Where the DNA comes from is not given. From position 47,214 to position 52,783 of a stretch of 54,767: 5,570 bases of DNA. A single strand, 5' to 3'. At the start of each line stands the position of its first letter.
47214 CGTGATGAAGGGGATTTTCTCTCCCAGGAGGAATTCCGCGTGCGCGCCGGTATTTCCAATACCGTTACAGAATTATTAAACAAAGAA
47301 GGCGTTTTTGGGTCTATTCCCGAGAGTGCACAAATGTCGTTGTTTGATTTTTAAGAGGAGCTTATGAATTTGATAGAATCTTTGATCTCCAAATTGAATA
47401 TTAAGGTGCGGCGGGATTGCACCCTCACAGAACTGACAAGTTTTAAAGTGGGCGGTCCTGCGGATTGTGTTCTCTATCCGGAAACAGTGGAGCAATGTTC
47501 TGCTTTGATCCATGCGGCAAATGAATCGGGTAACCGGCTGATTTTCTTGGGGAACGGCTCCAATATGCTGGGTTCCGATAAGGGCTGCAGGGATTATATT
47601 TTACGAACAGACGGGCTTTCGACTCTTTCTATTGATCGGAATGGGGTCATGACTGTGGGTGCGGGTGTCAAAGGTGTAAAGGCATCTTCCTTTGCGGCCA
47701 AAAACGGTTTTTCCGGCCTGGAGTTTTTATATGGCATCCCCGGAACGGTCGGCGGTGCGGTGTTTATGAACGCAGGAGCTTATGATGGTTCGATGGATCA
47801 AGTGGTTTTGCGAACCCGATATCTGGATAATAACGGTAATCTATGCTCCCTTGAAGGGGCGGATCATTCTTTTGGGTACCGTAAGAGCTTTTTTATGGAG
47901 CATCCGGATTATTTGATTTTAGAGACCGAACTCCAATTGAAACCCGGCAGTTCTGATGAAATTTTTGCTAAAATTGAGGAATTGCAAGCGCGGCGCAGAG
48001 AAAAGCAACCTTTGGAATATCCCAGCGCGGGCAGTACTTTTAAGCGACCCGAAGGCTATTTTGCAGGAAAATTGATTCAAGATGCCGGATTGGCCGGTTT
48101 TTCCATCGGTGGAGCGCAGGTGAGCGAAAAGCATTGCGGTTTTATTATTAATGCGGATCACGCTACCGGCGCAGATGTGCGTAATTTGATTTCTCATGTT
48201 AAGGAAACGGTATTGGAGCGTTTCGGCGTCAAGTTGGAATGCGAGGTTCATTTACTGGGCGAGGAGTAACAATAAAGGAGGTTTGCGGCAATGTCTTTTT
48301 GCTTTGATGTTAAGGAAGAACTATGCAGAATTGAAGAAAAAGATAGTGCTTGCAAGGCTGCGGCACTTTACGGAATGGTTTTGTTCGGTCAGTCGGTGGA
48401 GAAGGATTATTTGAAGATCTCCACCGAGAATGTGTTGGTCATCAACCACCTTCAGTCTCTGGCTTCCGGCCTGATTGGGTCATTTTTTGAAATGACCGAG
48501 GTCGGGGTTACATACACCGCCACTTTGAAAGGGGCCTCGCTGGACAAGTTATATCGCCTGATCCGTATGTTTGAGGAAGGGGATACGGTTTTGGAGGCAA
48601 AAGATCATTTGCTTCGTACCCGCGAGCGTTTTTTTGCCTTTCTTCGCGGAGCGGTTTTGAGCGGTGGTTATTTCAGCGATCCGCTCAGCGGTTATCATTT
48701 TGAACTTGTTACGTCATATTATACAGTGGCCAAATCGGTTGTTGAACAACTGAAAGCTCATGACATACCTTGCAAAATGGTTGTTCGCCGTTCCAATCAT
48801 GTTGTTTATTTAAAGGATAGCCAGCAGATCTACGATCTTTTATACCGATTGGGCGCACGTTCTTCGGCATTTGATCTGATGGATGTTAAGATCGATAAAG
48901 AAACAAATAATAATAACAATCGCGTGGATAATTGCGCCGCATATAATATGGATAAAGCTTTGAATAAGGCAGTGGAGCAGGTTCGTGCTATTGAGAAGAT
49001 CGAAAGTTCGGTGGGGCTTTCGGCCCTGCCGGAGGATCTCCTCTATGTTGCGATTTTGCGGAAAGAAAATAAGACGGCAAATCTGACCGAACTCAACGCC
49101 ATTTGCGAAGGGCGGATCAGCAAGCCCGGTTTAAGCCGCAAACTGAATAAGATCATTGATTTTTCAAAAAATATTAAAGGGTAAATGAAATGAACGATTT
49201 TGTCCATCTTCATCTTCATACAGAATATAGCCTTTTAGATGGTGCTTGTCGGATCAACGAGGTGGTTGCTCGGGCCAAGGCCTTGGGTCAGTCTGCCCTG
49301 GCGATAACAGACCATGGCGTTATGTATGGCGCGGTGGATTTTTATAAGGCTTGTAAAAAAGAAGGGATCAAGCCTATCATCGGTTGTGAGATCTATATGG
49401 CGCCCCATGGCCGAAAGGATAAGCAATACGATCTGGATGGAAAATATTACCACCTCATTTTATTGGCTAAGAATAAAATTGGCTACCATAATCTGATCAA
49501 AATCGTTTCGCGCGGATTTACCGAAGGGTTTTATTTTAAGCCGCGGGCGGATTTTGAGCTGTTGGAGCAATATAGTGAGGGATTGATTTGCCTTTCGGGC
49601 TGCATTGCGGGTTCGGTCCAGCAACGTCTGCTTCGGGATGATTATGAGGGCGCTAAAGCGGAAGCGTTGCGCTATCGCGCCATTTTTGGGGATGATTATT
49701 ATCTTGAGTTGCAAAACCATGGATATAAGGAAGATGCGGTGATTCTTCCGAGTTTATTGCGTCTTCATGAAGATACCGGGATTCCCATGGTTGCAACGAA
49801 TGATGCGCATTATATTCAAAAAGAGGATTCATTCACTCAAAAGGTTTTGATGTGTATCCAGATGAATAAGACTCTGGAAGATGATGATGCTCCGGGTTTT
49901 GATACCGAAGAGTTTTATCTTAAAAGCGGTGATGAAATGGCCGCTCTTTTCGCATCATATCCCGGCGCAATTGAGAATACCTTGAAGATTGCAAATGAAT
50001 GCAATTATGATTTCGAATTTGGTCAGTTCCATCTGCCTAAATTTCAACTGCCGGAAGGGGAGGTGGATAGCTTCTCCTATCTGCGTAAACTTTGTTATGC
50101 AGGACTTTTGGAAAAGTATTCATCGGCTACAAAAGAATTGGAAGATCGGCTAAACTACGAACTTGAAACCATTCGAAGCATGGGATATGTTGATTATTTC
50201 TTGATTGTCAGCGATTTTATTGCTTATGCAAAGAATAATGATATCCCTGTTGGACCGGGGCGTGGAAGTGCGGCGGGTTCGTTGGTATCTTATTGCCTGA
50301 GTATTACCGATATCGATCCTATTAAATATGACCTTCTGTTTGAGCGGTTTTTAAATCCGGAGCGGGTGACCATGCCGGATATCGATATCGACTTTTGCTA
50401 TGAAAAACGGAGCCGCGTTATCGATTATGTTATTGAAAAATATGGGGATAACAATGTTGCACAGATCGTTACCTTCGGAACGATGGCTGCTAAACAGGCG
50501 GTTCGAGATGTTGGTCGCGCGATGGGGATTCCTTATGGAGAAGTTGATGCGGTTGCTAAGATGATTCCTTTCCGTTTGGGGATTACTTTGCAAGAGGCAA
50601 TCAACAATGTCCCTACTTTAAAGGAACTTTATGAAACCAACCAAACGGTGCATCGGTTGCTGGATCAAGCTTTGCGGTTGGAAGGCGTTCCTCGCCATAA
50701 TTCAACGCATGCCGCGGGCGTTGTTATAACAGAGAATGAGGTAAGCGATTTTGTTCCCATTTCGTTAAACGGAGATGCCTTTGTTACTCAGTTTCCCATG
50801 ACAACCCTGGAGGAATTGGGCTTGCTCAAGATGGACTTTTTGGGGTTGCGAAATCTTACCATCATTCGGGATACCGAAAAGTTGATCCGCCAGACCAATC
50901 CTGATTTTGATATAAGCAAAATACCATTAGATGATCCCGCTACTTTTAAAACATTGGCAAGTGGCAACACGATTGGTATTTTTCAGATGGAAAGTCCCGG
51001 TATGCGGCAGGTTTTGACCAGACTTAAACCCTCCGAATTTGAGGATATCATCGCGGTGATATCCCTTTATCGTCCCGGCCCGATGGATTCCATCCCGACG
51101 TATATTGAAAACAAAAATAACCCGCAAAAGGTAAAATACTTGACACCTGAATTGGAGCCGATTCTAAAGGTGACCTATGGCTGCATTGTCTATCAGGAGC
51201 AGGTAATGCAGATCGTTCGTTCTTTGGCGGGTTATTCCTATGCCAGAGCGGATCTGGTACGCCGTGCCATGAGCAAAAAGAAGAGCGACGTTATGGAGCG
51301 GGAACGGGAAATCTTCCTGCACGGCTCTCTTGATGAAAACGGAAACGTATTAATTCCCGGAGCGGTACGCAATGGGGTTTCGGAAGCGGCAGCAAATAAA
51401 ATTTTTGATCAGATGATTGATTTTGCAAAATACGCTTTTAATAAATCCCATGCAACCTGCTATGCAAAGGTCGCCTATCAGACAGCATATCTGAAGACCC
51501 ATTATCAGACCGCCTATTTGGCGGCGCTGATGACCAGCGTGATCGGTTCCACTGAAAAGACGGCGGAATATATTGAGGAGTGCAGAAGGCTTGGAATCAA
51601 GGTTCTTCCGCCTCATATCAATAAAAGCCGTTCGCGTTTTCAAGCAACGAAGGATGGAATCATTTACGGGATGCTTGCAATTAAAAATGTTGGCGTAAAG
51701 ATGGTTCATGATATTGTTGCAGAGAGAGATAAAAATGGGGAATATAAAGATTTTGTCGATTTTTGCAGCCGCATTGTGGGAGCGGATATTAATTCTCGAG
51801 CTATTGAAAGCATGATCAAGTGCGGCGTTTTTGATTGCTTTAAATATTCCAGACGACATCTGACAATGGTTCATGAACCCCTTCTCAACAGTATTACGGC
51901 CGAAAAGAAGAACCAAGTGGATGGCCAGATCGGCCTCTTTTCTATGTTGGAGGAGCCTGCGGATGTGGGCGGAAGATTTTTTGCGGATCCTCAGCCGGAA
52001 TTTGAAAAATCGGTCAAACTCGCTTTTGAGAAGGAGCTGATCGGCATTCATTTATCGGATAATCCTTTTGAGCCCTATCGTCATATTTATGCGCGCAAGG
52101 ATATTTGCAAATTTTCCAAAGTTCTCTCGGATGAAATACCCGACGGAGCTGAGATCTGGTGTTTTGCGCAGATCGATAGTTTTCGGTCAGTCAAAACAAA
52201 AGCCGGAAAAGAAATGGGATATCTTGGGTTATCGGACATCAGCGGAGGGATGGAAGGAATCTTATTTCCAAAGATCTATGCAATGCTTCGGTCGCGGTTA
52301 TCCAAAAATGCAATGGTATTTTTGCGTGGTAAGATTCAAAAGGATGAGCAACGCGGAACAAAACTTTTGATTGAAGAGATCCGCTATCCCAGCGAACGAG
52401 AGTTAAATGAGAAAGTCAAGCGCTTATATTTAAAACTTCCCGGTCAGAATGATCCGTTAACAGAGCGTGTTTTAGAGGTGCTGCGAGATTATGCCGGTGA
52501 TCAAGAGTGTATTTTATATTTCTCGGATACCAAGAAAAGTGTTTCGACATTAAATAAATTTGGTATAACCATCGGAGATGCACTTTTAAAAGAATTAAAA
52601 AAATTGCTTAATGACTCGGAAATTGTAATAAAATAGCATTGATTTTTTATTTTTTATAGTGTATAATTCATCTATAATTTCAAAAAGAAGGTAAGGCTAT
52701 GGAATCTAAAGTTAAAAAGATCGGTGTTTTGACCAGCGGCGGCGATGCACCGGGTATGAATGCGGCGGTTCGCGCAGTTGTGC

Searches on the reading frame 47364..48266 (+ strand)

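Call 8: search_protein_families(library=pfam, proteins=[window:47364-48266:+], max_evalue=0.001)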
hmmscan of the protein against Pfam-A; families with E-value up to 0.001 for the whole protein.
window:47364-48266:+ (301 aa): 2 families
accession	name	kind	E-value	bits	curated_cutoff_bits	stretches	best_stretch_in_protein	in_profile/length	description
PF02873.21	MurB_C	-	5.1e-38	129.7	27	1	199-297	1-98/99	UDP-N-acetylenolpyruvoylglucosamine reductase, C-terminal domain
PF01565.28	FAD_binding_4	-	1.4e-23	83.5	26.4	1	34-162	2-137/139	FAD binding domain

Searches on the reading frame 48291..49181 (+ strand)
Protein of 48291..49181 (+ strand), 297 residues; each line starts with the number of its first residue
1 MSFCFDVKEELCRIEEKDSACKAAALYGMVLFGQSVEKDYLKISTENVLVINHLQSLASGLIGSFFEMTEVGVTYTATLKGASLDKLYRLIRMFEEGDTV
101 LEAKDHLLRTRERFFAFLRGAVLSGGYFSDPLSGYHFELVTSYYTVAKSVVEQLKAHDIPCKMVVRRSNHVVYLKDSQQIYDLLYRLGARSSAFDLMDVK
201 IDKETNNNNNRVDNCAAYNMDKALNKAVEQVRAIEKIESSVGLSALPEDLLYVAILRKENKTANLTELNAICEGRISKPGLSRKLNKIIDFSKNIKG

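Call 8: search_protein_families(library=pfam, proteins=[window:48291-49181:+], max_evalue=0.001)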
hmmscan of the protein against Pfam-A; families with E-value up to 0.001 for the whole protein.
window:48291-49181:+ (297 aa): 2 families
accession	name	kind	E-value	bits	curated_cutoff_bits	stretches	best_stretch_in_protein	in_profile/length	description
PF14527.11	LAGLIDADG_WhiA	-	1.4e-21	76.9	23.2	1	116-205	3-92/93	WhiA LAGLIDADG-like domain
PF02650.20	HTH_WhiA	-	6.1e-19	68.7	27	1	210-289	2-81/84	WhiA C-terminal HTH domain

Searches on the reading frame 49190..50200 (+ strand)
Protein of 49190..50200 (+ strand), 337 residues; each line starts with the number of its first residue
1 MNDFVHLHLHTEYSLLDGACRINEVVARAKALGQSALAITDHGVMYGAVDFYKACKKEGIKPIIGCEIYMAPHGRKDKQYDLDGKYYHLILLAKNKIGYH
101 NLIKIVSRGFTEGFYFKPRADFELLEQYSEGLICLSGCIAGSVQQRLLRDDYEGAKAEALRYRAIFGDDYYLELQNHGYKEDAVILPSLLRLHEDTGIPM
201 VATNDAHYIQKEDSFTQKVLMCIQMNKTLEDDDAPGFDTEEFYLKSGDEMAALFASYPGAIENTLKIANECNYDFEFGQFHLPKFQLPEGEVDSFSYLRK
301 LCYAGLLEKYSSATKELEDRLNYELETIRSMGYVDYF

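Call 21: search_solved_structures(query=window:49190-50200:+, show_alignments=3)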
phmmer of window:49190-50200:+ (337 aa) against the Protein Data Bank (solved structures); distinct sequences matched with E-value up to 0.001: 13.
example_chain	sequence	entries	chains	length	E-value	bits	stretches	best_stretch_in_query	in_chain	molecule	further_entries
2hpi_A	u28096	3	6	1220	3e-78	266.5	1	4-314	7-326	DNA polymerase III alpha subunit | DNA polymerase III subunit alpha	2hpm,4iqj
3e0d_A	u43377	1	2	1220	7.5e-77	261.9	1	4-314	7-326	DNA polymerase III subunit alpha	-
5lew_A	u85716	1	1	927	7.8e-65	222.4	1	3-337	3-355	DNA polymerase III subunit alpha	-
7pu7_A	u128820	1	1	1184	1.3e-64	221.7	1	3-337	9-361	DNA polymerase III subunit alpha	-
4jom_A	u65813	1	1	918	4.6e-54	187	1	4-337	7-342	DNA polymerase III subunit alpha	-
2hnh_A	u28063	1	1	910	1.3e-50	175.7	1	4-337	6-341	DNA polymerase III alpha subunit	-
2hqa_A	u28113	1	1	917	1.4e-50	175.6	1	4-337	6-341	DNA polymerase III alpha subunit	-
5m1s_A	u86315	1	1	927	1.4e-50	175.6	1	4-337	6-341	DNA polymerase III subunit alpha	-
5fku_A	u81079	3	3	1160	2.2e-50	174.9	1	4-337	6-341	DNA POLYMERASE III SUBUNIT ALPHA | DNA POLYMERASE III ALPHA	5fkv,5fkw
4gx8_A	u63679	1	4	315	1.5e-43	152.4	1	4-273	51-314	DNA polymerase III subunit epsilon,DNA polymerase III subunit alpha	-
4gx9_A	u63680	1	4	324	1.7e-43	152.3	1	4-273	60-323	DNA polymerase III subunit epsilon,DNA polymerase III subunit alpha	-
3f2b_A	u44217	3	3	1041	3e-28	102.2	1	5-333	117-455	DNA-directed DNA polymerase III alpha chain | GEOBACILLUS KAUSTOPHILUS DNA POLC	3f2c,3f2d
9qpc_A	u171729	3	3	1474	9.2e-20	74.3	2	85-331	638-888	DNA polymerase III PolC-type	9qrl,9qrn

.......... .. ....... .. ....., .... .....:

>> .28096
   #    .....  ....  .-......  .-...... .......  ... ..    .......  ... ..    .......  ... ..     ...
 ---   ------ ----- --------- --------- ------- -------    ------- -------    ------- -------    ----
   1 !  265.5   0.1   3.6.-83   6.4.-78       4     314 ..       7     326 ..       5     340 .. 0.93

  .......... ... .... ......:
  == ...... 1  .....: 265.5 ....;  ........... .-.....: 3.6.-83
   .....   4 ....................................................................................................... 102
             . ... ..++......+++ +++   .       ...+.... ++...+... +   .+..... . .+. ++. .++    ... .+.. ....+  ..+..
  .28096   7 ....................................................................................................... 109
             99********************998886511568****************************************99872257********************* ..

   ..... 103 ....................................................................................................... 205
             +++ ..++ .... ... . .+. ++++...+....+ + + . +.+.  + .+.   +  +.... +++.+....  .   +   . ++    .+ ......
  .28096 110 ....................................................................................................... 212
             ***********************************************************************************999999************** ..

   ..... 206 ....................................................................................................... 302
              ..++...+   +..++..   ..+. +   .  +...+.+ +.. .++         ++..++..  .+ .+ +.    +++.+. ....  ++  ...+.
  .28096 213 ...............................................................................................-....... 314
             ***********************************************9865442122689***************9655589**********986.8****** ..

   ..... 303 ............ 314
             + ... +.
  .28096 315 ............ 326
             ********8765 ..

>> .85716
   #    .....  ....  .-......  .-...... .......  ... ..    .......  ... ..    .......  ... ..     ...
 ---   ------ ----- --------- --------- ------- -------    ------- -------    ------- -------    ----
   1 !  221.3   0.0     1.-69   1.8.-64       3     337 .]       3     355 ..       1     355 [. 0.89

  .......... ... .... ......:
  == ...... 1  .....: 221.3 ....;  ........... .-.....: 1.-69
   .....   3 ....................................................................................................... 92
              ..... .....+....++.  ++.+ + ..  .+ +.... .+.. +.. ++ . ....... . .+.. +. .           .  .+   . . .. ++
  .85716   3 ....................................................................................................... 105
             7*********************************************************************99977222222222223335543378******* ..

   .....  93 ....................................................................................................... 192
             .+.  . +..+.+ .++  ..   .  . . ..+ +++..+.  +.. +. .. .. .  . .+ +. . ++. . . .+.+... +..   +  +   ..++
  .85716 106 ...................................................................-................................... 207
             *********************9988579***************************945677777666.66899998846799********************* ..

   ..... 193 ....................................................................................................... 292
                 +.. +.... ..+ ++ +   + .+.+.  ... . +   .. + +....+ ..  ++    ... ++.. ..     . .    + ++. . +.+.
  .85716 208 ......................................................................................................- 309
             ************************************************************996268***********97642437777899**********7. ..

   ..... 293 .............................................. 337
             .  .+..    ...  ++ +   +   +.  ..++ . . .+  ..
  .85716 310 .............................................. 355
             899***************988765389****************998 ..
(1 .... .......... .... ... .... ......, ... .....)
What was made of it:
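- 49190..52636 (+): dnaE, a DnaE1-type Pol III alpha subunit of 1148 aa; all nine PHP ligands are intact and there is an internal clamp motif QIGLF at residue 913. It is the partner polymerase of the PolC+DnaE1 system. Residue-by-residue alignment to Taq and M. tuberculosis DnaE1 structures (call 21).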

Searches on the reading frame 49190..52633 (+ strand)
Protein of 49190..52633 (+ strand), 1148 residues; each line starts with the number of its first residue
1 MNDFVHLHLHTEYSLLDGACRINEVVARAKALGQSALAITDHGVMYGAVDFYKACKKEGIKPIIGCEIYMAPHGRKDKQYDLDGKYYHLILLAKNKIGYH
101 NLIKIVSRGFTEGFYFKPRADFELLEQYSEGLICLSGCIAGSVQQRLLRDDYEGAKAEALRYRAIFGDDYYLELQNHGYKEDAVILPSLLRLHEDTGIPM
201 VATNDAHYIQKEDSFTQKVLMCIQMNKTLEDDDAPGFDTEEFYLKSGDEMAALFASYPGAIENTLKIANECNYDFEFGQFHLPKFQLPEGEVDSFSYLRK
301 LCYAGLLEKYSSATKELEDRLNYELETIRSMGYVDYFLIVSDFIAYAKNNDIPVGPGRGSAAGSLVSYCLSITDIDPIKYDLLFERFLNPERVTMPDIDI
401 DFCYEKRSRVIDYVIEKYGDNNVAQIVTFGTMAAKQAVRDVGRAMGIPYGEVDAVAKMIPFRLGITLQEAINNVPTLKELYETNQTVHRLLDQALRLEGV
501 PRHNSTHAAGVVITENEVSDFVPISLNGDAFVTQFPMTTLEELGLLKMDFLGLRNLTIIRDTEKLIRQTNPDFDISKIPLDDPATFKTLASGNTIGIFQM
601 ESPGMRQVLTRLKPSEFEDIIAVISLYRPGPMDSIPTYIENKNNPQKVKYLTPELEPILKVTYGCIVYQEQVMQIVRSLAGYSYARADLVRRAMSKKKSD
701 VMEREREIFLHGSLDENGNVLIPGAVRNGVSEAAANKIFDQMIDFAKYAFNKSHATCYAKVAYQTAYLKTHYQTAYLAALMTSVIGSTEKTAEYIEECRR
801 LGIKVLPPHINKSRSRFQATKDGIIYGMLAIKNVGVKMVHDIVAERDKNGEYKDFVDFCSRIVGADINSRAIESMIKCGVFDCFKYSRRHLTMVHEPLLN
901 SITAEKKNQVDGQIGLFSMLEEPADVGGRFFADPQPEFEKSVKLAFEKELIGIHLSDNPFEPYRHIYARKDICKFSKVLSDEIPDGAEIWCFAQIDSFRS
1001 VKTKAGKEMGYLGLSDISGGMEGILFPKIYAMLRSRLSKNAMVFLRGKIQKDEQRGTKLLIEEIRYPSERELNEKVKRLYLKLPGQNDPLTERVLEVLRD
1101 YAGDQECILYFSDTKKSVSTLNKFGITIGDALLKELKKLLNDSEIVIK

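Call 8: search_protein_families(library=pfam, proteins=[window:49190-52633:+], max_evalue=0.001)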
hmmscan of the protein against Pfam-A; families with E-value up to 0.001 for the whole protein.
window:49190-52633:+ (1148 aa): 5 families
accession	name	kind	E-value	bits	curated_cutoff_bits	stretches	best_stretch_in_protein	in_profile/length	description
PF07733.18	DNA_pol3_alpha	-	3.3e-106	355.1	23.9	1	296-552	1-260/260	Bacterial DNA polymerase III alpha NTPase domain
PF17657.6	DNA_pol3_finger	-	1.3e-64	216.9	22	1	555-715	1-164/166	Bacterial DNA polymerase III alpha subunit finger domain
PF02811.25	PHP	-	2.5e-63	213.7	26.4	1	6-177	1-164/164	PHP domain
PF14579.12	HHH_6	-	2.2e-27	95.5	25.6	1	802-891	1-90/90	Helix-hairpin-helix motif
PF01336.31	tRNA_anti-codon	-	8.1e-05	22.9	27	1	999-1065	11-73/75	OB-fold nucleic acid binding domain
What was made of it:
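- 49190..52636 (+): Pfam PHP, pol3-alpha, finger, HHH_6 and OB (call 8).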

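Call 57: search_protein_families(library=ncbifam, proteins=[window:49190-52633:+], max_evalue=0.001)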
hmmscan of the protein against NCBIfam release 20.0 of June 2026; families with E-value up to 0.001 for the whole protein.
window:49190-52633:+ (1148 aa): 15 families
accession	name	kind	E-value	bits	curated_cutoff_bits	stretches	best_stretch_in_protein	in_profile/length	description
NF005298.0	PRK06826.1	equivalog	0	1631.7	1260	1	2-1147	3-1150/1151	DNA polymerase III subunit alpha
NF004226.0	PRK05673.1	equivalog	0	1379.7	1002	1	3-1145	5-1143/1146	DNA polymerase III subunit alpha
TIGR00594.1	polc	superfamily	0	1313.1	434.35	1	4-1026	1-1022/1022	DNA polymerase III subunit alpha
NF005377.0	PRK06920.1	equivalog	0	1120.8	1806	1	3-1148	2-1107/1108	DNA polymerase III subunit alpha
NF005617.0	PRK07374.1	equivalog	0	1057.2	1653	1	3-1065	2-1078/1170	DNA polymerase III subunit alpha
NF007079.0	PRK09532.1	equivalog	4.9e-227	756.2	1525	1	4-752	3-778/876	DNA polymerase III subunit alpha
NF005516.0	PRK07135.1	equivalog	9.1e-226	752.3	1084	2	259-1052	194-960/974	DNA polymerase III DnaE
NF005582.0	PRK07279.1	equivalog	1.4e-214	715.2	1279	1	4-1138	2-1025/1033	DNA polymerase III subunit alpha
NF004550.0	PRK05898.1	equivalog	4.5e-206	687.1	1182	2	190-903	127-828/971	DNA polymerase III subunit alpha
NF004225.0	PRK05672.1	subfamily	4.4e-189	630.9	939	1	2-1061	4-1026/1047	error-prone DNA polymerase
NF005616.0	PRK07373.1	equivalog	1e-66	225.3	646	1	746-1065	34-358/449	DNA polymerase III subunit alpha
NF001688.0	PRK00448.1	equivalog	1.1e-62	212.1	873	3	85-379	613-914/1445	PolC-type DNA polymerase III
TIGR01405.1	polC_Gram_pos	equivalog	6.9e-52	176.4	1043.45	3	85-378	379-678/1211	DNA polymerase III subunit alpha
NF041577.1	nside_bi_sphtase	equivalog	2.1e-06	27.1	400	1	5-70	4-67/276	3',5'-nucleoside bisphosphate phosphatase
NF005928.0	PRK07945.1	equivalog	0.0008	18.9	250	0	7-43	102-136/337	PHP domain-containing protein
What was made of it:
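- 49190..52636 (+): NCBIfam NF005298 1631.7 bits against a cut-off of 1260 (call 57).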
